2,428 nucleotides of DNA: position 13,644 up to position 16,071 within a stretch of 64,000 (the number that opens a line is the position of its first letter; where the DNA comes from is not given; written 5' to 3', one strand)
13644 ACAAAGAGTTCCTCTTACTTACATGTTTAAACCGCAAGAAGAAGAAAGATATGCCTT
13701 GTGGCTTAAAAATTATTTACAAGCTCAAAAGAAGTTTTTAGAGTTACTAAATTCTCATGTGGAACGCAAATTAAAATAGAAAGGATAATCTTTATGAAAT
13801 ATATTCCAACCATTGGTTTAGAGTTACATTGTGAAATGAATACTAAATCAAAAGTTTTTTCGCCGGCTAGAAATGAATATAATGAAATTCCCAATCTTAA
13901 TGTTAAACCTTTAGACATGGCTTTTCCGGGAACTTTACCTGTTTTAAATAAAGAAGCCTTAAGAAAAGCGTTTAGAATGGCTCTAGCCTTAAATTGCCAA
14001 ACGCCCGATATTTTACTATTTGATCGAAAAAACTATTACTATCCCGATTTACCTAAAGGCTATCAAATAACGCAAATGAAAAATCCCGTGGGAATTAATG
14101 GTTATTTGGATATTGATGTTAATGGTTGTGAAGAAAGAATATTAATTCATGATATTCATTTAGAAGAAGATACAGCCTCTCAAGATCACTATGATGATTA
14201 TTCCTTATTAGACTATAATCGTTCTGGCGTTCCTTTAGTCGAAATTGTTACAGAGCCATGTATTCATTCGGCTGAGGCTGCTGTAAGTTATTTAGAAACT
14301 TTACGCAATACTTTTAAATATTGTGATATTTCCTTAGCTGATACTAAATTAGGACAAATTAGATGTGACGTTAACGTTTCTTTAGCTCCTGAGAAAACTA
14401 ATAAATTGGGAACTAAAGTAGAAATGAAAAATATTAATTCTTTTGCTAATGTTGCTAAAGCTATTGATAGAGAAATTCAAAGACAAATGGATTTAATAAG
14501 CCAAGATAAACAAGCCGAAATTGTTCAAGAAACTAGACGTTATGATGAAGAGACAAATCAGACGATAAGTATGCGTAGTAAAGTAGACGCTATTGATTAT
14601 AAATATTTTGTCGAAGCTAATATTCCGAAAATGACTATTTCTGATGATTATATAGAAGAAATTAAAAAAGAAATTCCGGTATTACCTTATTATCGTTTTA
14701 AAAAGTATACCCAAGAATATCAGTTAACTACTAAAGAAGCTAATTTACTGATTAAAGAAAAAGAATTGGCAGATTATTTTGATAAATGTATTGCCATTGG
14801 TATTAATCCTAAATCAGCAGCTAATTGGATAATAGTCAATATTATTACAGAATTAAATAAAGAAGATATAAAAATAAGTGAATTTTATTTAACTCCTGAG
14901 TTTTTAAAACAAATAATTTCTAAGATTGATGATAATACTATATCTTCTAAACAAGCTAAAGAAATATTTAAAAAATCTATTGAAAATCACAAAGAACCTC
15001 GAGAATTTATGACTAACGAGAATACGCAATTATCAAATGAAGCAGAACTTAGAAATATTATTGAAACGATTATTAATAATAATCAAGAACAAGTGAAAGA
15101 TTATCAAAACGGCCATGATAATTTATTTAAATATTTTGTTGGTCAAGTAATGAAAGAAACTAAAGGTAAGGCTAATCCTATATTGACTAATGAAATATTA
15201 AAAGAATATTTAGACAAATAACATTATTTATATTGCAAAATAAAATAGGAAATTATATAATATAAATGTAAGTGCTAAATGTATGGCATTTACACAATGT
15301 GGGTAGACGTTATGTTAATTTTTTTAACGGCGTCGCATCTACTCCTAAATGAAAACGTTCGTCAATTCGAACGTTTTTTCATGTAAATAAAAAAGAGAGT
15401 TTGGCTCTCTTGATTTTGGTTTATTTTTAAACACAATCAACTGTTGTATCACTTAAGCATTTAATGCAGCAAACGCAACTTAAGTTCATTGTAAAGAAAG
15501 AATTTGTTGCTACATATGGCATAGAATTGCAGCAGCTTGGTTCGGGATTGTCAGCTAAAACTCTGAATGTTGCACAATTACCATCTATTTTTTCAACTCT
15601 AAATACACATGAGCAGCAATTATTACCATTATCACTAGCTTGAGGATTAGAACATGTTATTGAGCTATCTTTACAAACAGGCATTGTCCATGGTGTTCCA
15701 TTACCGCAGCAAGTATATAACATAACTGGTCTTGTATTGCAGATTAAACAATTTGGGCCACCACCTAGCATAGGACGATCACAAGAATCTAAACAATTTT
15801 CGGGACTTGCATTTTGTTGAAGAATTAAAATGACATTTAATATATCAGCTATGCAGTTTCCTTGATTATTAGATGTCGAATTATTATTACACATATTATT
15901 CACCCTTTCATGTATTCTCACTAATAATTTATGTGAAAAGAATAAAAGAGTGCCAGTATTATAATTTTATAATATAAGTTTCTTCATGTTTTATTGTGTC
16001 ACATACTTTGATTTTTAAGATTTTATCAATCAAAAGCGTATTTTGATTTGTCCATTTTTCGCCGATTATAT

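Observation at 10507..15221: Archaeal-type AspRS with AsnRS and a stand-alone gatB (no gatC/gatA), with two tiny coupled ORFs in between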

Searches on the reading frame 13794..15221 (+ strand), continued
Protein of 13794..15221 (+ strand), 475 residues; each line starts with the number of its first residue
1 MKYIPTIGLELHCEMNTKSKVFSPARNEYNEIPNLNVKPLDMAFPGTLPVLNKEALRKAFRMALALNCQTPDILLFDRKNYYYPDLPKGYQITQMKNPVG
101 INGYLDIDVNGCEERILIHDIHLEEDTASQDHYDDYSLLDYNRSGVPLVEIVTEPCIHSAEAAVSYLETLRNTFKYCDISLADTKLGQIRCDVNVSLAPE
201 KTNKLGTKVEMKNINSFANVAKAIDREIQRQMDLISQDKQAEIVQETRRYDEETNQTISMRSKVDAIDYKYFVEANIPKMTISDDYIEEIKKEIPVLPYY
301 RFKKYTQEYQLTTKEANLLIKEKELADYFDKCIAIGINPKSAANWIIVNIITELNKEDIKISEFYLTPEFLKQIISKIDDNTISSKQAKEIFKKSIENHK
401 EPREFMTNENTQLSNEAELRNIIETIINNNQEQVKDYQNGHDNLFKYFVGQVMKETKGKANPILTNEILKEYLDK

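Call 38: find_encoding_contigs(protein=P0032, flank=8000, max_places=3)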
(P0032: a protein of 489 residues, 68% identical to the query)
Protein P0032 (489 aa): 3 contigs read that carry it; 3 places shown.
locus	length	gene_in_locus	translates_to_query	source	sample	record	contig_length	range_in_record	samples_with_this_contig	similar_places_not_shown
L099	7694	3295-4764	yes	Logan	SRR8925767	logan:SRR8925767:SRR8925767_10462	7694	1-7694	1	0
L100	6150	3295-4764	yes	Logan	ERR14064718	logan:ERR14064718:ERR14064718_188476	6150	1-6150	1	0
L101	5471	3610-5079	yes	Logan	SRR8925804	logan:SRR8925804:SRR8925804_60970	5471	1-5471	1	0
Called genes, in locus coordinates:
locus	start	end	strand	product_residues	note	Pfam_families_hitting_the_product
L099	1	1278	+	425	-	?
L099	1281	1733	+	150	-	PF02580:Tyr_Deacylase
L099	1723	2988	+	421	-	PF13393:tRNA-synt_His, PF00587:tRNA-synt_2b, PF03129:HGTP_anticodon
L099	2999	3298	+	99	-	PF02686:GatC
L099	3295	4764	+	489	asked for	PF01425:Amidase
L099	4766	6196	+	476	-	PF02934:GatB_N, PF02637:GatB_Yqey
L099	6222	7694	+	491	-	?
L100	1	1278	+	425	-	?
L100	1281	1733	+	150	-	PF02580:Tyr_Deacylase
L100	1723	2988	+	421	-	PF13393:tRNA-synt_His, PF00587:tRNA-synt_2b, PF03129:HGTP_anticodon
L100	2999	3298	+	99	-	PF02686:GatC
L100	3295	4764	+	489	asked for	PF01425:Amidase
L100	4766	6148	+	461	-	?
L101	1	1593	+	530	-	?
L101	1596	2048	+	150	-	PF02580:Tyr_Deacylase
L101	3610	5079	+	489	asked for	PF01425:Amidase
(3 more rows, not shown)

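Call 59: search_protein_families(library=phrogs, proteins=[L008:6016-6438:+, L006:9192-9449:+, L091:355-909:+, L010:7777-8244:+], max_evalue=0.05)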
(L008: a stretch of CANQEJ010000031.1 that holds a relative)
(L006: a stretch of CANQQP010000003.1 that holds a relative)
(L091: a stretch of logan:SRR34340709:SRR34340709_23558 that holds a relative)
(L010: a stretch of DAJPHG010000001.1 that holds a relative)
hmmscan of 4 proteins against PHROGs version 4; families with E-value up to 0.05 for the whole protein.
L008:6016-6438:+ (141 aa): 0 families

L006:9192-9449:+ (86 aa): 1 family
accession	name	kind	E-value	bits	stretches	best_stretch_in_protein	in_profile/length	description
phrog_11706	-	unknown function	0.0016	19.7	1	27-80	8-62/108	-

L091:355-909:+ (185 aa): 0 families

L010:7777-8244:+ (156 aa): 4 families
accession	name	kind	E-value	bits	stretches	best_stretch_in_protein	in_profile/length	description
phrog_36381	-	unknown function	0.014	16.5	1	81-141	13-73/122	-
phrog_15975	-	unknown function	0.029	15.3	0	81-104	13-36/49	-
phrog_20999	-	unknown function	0.029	15.2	0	52-89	92-130/170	-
phrog_12736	-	head and packaging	0.039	13.2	1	41-154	596-705/762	virion structural protein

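Call 60: search_protein_families(library=padloc, proteins=[L008:6016-6438:+, L006:9192-9449:+, L091:355-909:+, L010:7777-8244:+], max_evalue=0.05)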
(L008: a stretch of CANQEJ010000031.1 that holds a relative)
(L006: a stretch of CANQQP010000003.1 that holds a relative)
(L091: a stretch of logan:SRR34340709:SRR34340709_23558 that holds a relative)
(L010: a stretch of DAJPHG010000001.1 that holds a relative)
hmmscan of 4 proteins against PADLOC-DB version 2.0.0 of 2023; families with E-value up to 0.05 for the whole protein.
L008:6016-6438:+ (141 aa): 0 families

L006:9192-9449:+ (86 aa): 0 families

L091:355-909:+ (185 aa): 0 families

L010:7777-8244:+ (156 aa): 0 families

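Call 61: search_protein_families(library=pfam, proteins=[L008:6016-6438:+, L006:9192-9449:+, L091:355-909:+, L010:7777-8244:+, L095:4763-5347:+, L095:6684-7070:+, L095:8492-8911:+, L087:7712-8044:+], max_evalue=0.05)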
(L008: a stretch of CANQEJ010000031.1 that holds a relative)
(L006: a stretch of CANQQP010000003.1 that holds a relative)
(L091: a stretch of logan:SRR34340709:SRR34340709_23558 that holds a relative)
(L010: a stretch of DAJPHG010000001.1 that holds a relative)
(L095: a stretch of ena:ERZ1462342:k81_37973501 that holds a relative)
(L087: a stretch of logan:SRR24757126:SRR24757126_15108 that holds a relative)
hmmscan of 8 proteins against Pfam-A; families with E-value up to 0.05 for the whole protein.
L008:6016-6438:+ (141 aa): 0 families

L006:9192-9449:+ (86 aa): 0 families

L091:355-909:+ (185 aa): 0 families

L010:7777-8244:+ (156 aa): 0 families

L095:4763-5347:+ (195 aa): 7 families
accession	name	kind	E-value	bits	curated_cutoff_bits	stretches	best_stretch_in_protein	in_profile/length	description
PF00583.31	Acetyltransf_1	-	6.4e-16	59.1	20.7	1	49-136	29-116/116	Acetyltransferase (GNAT) family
PF13508.13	Acetyltransf_7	-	4.1e-12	46.7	27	1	53-137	3-83/84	Acetyltransferase (GNAT) domain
PF13302.13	Acetyltransf_3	-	6e-07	30.7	25.4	1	55-137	54-138/138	Acetyltransferase (GNAT) domain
PF13673.13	Acetyltransf_10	-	8.9e-07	29.4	23.6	1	45-137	22-108/128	Acetyltransferase (GNAT) domain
PF13420.13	Acetyltransf_4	-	6e-05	23.6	24.3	1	48-140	43-138/155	Acetyltransferase (GNAT) domain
PF13527.13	Acetyltransf_9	-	0.00029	21.3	25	1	4-136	3-124/127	Acetyltransferase (GNAT) domain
PF07553.16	Lipoprotein_Ltp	-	0.017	15.7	23.2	0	165-193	2-32/48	Host cell surface-exposed lipoprotein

L095:6684-7070:+ (129 aa): 1 family
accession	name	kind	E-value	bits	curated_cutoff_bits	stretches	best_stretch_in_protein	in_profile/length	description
PF12226.14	Astro_capsid_p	-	0.017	14.7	25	1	26-109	208-293/363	Turkey astrovirus capsid protein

L095:8492-8911:+ (140 aa): 0 families

L087:7712-8044:+ (111 aa): 0 families

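Call 83: search_solved_structures(query=window:13794-15218:+, max_evalue=1e-40, show_alignments=1)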
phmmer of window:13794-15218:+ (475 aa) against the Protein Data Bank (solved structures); distinct sequences matched with E-value up to 1e-40: 6.
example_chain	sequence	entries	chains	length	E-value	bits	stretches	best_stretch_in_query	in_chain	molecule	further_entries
3h0l_B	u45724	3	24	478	3.8e-124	418.3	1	2-473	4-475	Aspartyl/glutamyl-tRNA(Asn/Gln) amidotransferase subunit B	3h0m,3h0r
2df4_B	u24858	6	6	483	6.9e-121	407.5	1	4-475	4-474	Aspartyl/glutamyl-tRNA(Asn/Gln) amidotransferase subunit B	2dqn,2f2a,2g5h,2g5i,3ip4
3al0_B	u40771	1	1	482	5.9e-118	397.9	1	1-473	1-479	Aspartyl/glutamyl-tRNA(Asn/Gln) amidotransferase subunit B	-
4wj3_B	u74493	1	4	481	4.9e-94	319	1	3-394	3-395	Aspartyl/glutamyl-tRNA(Asn/Gln) amidotransferase subunit B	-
3kfu_F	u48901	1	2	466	1.2e-79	271.6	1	3-399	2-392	Aspartyl/glutamyl-tRNA(Asn/Gln) amidotransferase subunit B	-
4n0h_B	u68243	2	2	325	3.8e-49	171.1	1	3-298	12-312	Glutamyl-tRNA(Gln) amidotransferase subunit B, mitochondrial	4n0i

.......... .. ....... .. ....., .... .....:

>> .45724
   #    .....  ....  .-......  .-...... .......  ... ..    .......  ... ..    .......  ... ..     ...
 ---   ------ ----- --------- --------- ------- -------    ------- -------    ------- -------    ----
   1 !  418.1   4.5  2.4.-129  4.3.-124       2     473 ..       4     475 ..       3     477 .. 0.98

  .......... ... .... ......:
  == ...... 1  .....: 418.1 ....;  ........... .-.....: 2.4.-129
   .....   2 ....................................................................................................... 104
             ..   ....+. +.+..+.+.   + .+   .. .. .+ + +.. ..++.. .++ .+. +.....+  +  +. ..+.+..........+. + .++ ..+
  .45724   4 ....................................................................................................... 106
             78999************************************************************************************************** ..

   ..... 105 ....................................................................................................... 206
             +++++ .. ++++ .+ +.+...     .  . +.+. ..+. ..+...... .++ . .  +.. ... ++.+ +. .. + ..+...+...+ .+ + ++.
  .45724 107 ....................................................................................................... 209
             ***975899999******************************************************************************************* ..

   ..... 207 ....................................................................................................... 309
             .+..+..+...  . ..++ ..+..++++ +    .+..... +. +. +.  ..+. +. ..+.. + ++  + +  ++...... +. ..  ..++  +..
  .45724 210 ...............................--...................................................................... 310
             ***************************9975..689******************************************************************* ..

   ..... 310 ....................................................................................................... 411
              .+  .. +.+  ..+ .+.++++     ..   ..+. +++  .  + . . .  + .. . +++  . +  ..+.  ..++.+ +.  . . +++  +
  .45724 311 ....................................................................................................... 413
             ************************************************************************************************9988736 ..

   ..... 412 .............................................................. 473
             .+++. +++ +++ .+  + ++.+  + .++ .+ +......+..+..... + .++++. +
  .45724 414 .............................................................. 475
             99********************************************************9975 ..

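Call 93: find_related_loci(query=P0024, collection=metagenome_contigs, flank=6000)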
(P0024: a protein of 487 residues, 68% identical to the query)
Query P0024 (487 aa) in metagenome_contigs; peptide patterns used: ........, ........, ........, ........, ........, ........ (x = any residue, [..] = any of these).
298 stretches matched a pattern; 130 encode a relative of the query (tblastn E <= 1e-3); the best 80 are kept; 80 distinct loci.
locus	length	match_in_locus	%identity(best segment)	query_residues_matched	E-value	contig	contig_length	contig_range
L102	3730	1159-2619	100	1-487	0e+0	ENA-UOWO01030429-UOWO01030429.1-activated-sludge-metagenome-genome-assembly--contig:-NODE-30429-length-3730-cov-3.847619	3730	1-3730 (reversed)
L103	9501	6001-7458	65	1-486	0e+0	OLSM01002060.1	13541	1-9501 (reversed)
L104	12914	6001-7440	65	4-483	0e+0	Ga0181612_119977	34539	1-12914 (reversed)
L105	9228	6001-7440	64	4-483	0e+0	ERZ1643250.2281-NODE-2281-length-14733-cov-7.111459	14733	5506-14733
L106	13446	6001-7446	63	2-483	0e+0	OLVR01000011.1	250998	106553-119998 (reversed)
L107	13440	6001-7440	62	4-483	0e+0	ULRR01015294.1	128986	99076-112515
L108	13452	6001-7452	62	1-483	0e+0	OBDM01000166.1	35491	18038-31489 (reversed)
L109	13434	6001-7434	62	1-481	0e+0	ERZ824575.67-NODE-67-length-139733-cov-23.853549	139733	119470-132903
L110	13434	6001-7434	62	1-481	0e+0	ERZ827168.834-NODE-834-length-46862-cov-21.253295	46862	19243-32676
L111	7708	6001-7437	62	8-485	0e+0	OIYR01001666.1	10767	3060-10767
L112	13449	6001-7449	66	1-483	0e+0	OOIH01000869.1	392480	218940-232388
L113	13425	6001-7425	62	8-481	0e+0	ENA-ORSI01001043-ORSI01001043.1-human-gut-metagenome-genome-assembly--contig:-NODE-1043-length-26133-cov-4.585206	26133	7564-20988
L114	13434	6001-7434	62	1-481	0e+0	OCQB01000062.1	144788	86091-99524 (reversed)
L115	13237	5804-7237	62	1-481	0e+0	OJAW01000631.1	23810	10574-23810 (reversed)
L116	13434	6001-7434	62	1-481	0e+0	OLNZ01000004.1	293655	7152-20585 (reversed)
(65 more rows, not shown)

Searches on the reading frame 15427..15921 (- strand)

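Call 3: search_protein_families(library=pfam, proteins=[window:15427-15921:-], max_evalue=0.1)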
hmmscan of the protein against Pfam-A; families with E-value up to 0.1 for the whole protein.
window:15427-15921:- (164 aa): 1 family
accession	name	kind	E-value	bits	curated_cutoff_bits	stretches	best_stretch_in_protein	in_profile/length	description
PF10612.14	Spore-coat_CotZ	-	5.4e-14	53.1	24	1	16-158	5-159/159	Spore coat protein Z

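Call 4: search_protein_families(library=ncbifam, proteins=[window:15427-15921:-], max_evalue=0.1)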
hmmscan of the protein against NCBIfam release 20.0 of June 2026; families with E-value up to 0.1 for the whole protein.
window:15427-15921:- (164 aa): 0 families
